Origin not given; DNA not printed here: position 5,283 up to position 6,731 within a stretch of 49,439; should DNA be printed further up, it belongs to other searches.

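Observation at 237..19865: HdrB-less HdrA/MvhD(Sec)/Flx-like modules interleaved with a TusA-DsrE-YeeE-rhodanese sulfur relay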

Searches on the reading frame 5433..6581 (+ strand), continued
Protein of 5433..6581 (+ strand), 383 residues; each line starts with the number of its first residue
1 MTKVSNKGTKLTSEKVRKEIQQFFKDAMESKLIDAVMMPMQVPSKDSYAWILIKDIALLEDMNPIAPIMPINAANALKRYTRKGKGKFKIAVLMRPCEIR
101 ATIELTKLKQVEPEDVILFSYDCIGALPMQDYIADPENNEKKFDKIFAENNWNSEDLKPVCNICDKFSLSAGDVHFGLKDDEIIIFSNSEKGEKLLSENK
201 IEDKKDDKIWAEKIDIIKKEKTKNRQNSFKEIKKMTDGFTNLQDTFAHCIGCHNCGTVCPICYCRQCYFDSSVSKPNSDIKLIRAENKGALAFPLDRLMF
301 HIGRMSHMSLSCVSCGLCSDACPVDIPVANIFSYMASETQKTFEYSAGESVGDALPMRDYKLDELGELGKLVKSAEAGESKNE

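Call 38: find_related_loci(query=A2, collection=genome_contigs, flank=10000)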
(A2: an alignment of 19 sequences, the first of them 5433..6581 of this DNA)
Query A2 (383 aa) in genome_contigs; peptide patterns used: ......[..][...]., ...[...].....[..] (x = any residue, [..] = any of these).
248 stretches matched a pattern; 225 encode a relative of the query (tblastn E <= 1e-3); the best 80 are kept; 80 distinct loci.
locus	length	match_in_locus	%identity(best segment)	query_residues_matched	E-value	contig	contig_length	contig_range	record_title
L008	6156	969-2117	95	1-383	0e+0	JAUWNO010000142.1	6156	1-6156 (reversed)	MAG: Armatimonadota bacterium isolate CSMAG_2426 CSMAG_2426_k141_257866_length_6156_cov_5.6120, whole genome shotgun seq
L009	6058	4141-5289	94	1-383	0e+0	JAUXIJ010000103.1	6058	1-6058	MAG: Candidatus Cloacimonadota bacterium isolate CSMAG_2978 CSMAG_2978_k119_562815_length_6058_cov_6.3199, whole genome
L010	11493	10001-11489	93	1-383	0e+0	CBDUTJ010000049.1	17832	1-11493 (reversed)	MAG TPA_asm: uncultured bacterium isolate SRR22302360_binner13_Refined_49 genome assembly, contig: ERZ25073602.826, whol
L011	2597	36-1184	93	1-383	0e+0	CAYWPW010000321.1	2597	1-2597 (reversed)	MAG TPA_asm: uncultured Candidatus Cloacimonadota bacterium isolate binchicken_co47_198 genome assembly, contig: NODE_34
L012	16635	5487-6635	92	1-383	0e+0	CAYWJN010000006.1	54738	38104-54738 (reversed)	MAG TPA_asm: uncultured Candidatus Cloacimonadota bacterium isolate binchicken_co65_20 genome assembly, contig: NODE_225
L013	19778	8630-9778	92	1-383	0e+0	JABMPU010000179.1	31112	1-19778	MAG: Armatimonadota bacterium isolate bin.262 k141_6131955, whole genome shotgun sequence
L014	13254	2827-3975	92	1-383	0e+0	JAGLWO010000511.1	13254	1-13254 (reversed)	MAG: Candidatus Cloacimonadota bacterium isolate RS_12_26 ZL285.bin.26.fa_511, whole genome shotgun sequence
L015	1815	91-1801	91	1-383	0e+0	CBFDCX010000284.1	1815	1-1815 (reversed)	MAG TPA_asm: uncultured bacterium isolate SRR26215684_binner13_Refined_72 genome assembly, contig: ERZ25073497.111360, w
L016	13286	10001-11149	91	1-383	0e+0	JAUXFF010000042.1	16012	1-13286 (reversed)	MAG: Candidatus Cloacimonadota bacterium isolate CSMAG_2896 CSMAG_2896_k117_8199958_length_16012_cov_19.9880, whole geno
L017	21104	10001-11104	72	16-383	0e+0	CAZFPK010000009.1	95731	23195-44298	MAG TPA_asm: uncultured Candidatus Cloacimonadota bacterium isolate SRP077602_co5_585 genome assembly, contig: NODE_782_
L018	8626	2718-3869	65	1-383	8e-180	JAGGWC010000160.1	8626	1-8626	MAG: Candidatus Cloacimonadota bacterium isolate AUK116 PB_MBMC_070_c_000000000047, whole genome shotgun sequence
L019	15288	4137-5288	66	1-383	1e-179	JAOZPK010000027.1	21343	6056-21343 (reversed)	MAG: Candidatus Cloacimonadota bacterium isolate GMC4.metabat2.199_sub GMC4_2254_length_21343_cov_23.106492, whole genom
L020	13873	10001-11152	66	1-383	3e-179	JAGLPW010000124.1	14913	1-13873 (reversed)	MAG: Candidatus Cloacimonadota bacterium isolate RS_8_23 ROV157_8.bin.23.fa_124, whole genome shotgun sequence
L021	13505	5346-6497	66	1-383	5e-179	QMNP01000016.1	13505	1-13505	MAG: Candidatus Cloacimonadota bacterium isolate B137_G9 B137_Guay9_scaffold_04428, whole genome shotgun sequence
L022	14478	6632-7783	66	1-383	1e-177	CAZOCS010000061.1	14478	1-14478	MAG TPA_asm: uncultured Candidatus Cloacimonadota bacterium isolate SRP167671_co2_64 genome assembly, contig: NODE_5491_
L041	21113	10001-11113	55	16-383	2e-135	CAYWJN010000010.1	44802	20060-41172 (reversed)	MAG TPA_asm: uncultured Candidatus Cloacimonadota bacterium isolate binchicken_co65_20 genome assembly, contig: NODE_322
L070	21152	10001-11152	49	1-379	1e-128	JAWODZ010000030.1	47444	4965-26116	MAG: bacterium isolate BLK5-2.bin.76 k191_1315630, whole genome shotgun sequence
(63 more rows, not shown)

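Call 44: search_protein_families(library=pfam, proteins=[L041:12-929:+, L041:929-1687:+, L041:1647-2204:+, L041:2211-2615:+, L041:2651-3526:+, L041:3565-5514:+, L041:5572-5991:+, L041:6172-6594:+, L041:12379-13068:+, L041:13082-14773:+], max_evalue=0.000001)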
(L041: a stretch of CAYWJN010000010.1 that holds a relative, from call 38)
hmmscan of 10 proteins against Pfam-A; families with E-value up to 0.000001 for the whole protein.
L041:12-929:+ (306 aa): 2 families
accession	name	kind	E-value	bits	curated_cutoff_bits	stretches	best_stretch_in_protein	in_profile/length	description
PF01855.24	POR_N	-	1.5e-27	97.3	27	1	2-147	91-226/231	Pyruvate flavodoxin/ferredoxin oxidoreductase, thiamine diP-bdg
PF17147.9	PFOR_II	-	1.6e-19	70.6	27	1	175-256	1-88/102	Pyruvate:ferredoxin oxidoreductase core domain II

L041:929-1687:+ (253 aa): 1 family
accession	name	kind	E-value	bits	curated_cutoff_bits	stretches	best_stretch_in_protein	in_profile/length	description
PF02775.26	TPP_enzyme_C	-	1e-17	64.7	21.9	1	42-169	25-151/151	Thiamine pyrophosphate enzyme, C-terminal TPP binding domain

L041:1647-2204:+ (186 aa): 1 family
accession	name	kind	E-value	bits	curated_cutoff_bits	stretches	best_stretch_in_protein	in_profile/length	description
PF01558.24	POR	-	2.3e-31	109.7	27.4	1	20-182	1-173/173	Pyruvate ferredoxin/flavodoxin oxidoreductase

L041:2211-2615:+ (135 aa): 3 families
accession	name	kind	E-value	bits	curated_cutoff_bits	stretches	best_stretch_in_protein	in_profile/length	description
PF13183.11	Fer4_8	-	1.8e-11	44.9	27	1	28-87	4-68/68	4Fe-4S dicluster domain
PF13534.11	Fer4_17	-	5.3e-11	43.3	22.2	1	29-87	2-60/61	4Fe-4S dicluster domain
PF13187.11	Fer4_9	-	1.7e-08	34.7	27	1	28-86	1-50/52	4Fe-4S dicluster domain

L041:2651-3526:+ (292 aa): 1 family
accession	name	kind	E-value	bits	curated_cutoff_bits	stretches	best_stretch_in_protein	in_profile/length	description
PF02754.22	CCG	-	7.2e-18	64.9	20.6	2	5-86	3-85/85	Cysteine-rich domain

L041:3565-5514:+ (650 aa): 13 families
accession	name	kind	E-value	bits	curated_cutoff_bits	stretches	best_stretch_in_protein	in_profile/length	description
PF00037.32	Fer4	-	1.5e-14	53.5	21.1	1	578-599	2-23/24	4Fe-4S binding domain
PF12838.12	Fer4_7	-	1.8e-14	54.4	27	1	584-629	2-52/52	4Fe-4S dicluster domain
PF07992.20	Pyr_redox_2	-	1.9e-14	54.2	26.1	1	142-241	2-81/291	Pyridine nucleotide-disulphide oxidoreductase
PF13237.11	Fer4_10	-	1.8e-11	44.2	25.5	1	578-626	3-53/53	4Fe-4S dicluster domain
PF13187.11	Fer4_9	-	6.3e-11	42.6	27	1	584-629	2-51/52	4Fe-4S dicluster domain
PF12837.12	Fer4_6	-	1.3e-10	41.1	25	0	577-598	2-23/24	4Fe-4S binding domain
PF14697.11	Fer4_21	-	2.6e-09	37.5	35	1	577-627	1-53/59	4Fe-4S dicluster domain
PF13484.11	Fer4_16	-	5e-09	37.3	30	0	615-638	2-26/66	4Fe-4S double cluster binding domain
PF00890.30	FAD_binding_2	-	1.6e-08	34.6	20.4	1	143-178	2-37/414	FAD binding domain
PF12831.13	FAD_oxidored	-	4.9e-08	33.1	27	1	143-179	2-38/416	FAD dependent oxidoreductase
PF01266.30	DAO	-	1.3e-07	32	27.9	0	142-177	1-36/353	FAD dependent oxidoreductase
PF12797.12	Fer4_2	-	2.6e-07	30.6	24.5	0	578-596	4-22/22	4Fe-4S binding domain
PF13738.12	Pyr_redox_3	-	8.9e-07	28.9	30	0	140-235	164-253/305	Pyridine nucleotide-disulphide oxidoreductase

L041:5572-5991:+ (140 aa): 1 family
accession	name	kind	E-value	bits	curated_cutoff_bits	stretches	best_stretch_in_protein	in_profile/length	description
PF02662.21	FlpD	-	2.5e-50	170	22.3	1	8-129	1-122/123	Methyl-viologen-reducing hydrogenase, delta subunit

L041:6172-6594:+ (141 aa): 1 family
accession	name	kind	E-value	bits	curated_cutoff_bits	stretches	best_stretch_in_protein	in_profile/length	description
PF02662.21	FlpD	-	1.3e-51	174.1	22.3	1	9-131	1-123/123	Methyl-viologen-reducing hydrogenase, delta subunit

L041:12379-13068:+ (230 aa): 5 families
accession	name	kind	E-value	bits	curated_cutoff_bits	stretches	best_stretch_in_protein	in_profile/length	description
PF13187.11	Fer4_9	-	3.9e-10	40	27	1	112-164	1-50/52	4Fe-4S dicluster domain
PF13237.11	Fer4_10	-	2.2e-08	34.3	25.5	1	112-162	8-53/53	4Fe-4S dicluster domain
PF13534.11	Fer4_17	-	4.5e-08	34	22.2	0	144-165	39-60/61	4Fe-4S dicluster domain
PF12838.12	Fer4_7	-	2.3e-07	31.6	27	1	112-164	1-51/52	4Fe-4S dicluster domain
PF13183.11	Fer4_8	-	4.6e-07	30.7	27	0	147-165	50-68/68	4Fe-4S dicluster domain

L041:13082-14773:+ (564 aa): 5 families
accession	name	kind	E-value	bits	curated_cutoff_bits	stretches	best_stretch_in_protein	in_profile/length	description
PF00890.30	FAD_binding_2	-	6.1e-75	253.4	20.4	1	97-488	1-413/414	FAD binding domain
PF07992.20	Pyr_redox_2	-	2.8e-11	43.8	26.1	1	97-290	2-114/291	Pyridine nucleotide-disulphide oxidoreductase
PF01266.30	DAO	-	5.9e-08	33.1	27.9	0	97-212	1-103/353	FAD dependent oxidoreductase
PF01134.28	GIDA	-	3.8e-07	29.9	22.1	0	97-302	1-167/391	Glucose inhibited division protein A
PF03486.20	HI0933_like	-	5.4e-07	29.7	50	0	97-473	2-218/244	HI0933-like protein Rossmann domain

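Call 45: search_protein_families(library=pfam, proteins=[L070:152-529:+, L070:577-1446:+, L070:1462-1881:+, L070:1907-3334:+, L070:3374-4438:+, L070:4465-5010:+, L070:5016-5402:+, L070:5430-5687:+, L070:5699-6118:+, L070:6168-6389:+], max_evalue=0.000001)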
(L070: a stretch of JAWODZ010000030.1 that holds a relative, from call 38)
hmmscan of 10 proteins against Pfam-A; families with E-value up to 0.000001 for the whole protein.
L070:152-529:+ (126 aa): 1 family
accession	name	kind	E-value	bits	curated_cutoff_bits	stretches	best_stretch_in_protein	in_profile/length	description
PF00549.24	Ligase_CoA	-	1.9e-31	109.3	24.5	1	1-120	1-127/128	CoA-ligase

L070:577-1446:+ (290 aa): 3 families
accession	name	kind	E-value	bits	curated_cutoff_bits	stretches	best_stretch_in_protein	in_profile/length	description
PF02629.25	CoA_binding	-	9.1e-30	103.7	22.3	1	6-99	1-97/97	CoA binding domain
PF00549.24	Ligase_CoA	-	2.6e-27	95.9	24.5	1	151-270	1-126/128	CoA-ligase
PF13607.11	Succ_CoA_lig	-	1.6e-10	41.3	27.4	1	145-279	1-130/138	Succinyl-CoA ligase like flavodoxin domain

L070:1462-1881:+ (140 aa): 1 family
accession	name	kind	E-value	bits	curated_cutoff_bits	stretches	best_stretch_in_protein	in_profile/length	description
PF03061.28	4HBT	-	3.1e-09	37.4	20.6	1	53-126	2-77/79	Thioesterase superfamily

L070:1907-3334:+ (476 aa): 2 families
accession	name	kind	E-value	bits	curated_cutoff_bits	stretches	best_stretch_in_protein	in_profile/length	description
PF02913.24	FAD-oxidase_C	-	7.3e-55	186.8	21.2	1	214-458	1-248/248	FAD linked oxidases, C-terminal domain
PF01565.28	FAD_binding_4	-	2.6e-46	157.2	26.4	1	42-178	4-139/139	FAD binding domain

L070:3374-4438:+ (355 aa): 4 families
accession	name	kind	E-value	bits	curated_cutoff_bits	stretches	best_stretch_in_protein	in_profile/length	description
PF02754.22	CCG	-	1.7e-25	89.4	20.6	1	244-331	1-85/85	Cysteine-rich domain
PF13183.11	Fer4_8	-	3.7e-11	43.8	27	1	13-81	2-68/68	4Fe-4S dicluster domain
PF13237.11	Fer4_10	-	1.3e-07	31.9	25.5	1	10-77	3-52/53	4Fe-4S dicluster domain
PF13534.11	Fer4_17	-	3.5e-07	31.1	22.2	1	15-81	1-60/61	4Fe-4S dicluster domain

L070:4465-5010:+ (182 aa): 7 families
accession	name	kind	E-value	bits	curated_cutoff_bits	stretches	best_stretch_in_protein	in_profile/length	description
PF13534.11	Fer4_17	-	1.3e-13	51.7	22.2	1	16-80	2-59/61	4Fe-4S dicluster domain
PF12838.12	Fer4_7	-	1.5e-13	51.4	27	1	113-158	2-52/52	4Fe-4S dicluster domain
PF13183.11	Fer4_8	-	2.8e-13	50.7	27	1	13-81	2-68/68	4Fe-4S dicluster domain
PF13237.11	Fer4_10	-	3.9e-11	43.1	25.5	0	108-155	4-53/53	4Fe-4S dicluster domain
PF13187.11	Fer4_9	-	1.7e-09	38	27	0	113-158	2-51/52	4Fe-4S dicluster domain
PF13484.11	Fer4_16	-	1.6e-07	32.4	30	0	16-79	2-65/66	4Fe-4S double cluster binding domain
PF00037.32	Fer4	-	3.6e-07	30.2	21.1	0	137-158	1-22/24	4Fe-4S binding domain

L070:5016-5402:+ (129 aa): 1 family
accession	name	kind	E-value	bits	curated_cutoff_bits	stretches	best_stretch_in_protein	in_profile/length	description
PF02662.21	FlpD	-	7.7e-31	107.1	22.3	1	6-126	2-123/123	Methyl-viologen-reducing hydrogenase, delta subunit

L070:5430-5687:+ (86 aa): 2 families
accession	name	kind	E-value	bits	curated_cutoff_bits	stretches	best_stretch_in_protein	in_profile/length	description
PF01022.26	HTH_5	-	1.2e-15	57.5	22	1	16-60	1-45/47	Bacterial regulatory protein, arsR family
PF12840.13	HTH_20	-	8.8e-13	48.5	27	1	14-61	1-49/51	Helix-turn-helix domain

L070:5699-6118:+ (140 aa): 2 families
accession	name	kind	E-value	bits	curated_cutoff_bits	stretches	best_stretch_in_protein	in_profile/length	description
PF13686.11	DrsE_2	-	2.9e-16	60.3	25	1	80-136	97-153/156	DsrE/DsrF/DrsH-like family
PF02635.20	DsrE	-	9.6e-09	35.9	22.7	1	25-134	3-110/116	DsrE/DsrF-like family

L070:6168-6389:+ (74 aa): 1 family
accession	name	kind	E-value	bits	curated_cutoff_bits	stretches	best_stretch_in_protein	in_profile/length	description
PF01206.22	TusA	-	3.9e-18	65.5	28.6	1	5-73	2-69/70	Sulfurtransferase TusA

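Call 53: search_protein_families(library=ncbifam, proteins=[window:5433-6581:+], max_evalue=0.00001)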
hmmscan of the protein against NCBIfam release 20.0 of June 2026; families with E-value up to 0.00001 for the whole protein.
window:5433-6581:+ (383 aa): 1 family
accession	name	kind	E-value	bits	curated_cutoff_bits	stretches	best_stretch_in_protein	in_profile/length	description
NF004537.0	PRK05888.1-3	equivalog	3.8e-06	26.6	163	0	311-332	69-90/204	NADH-quinone oxidoreductase subunit NuoI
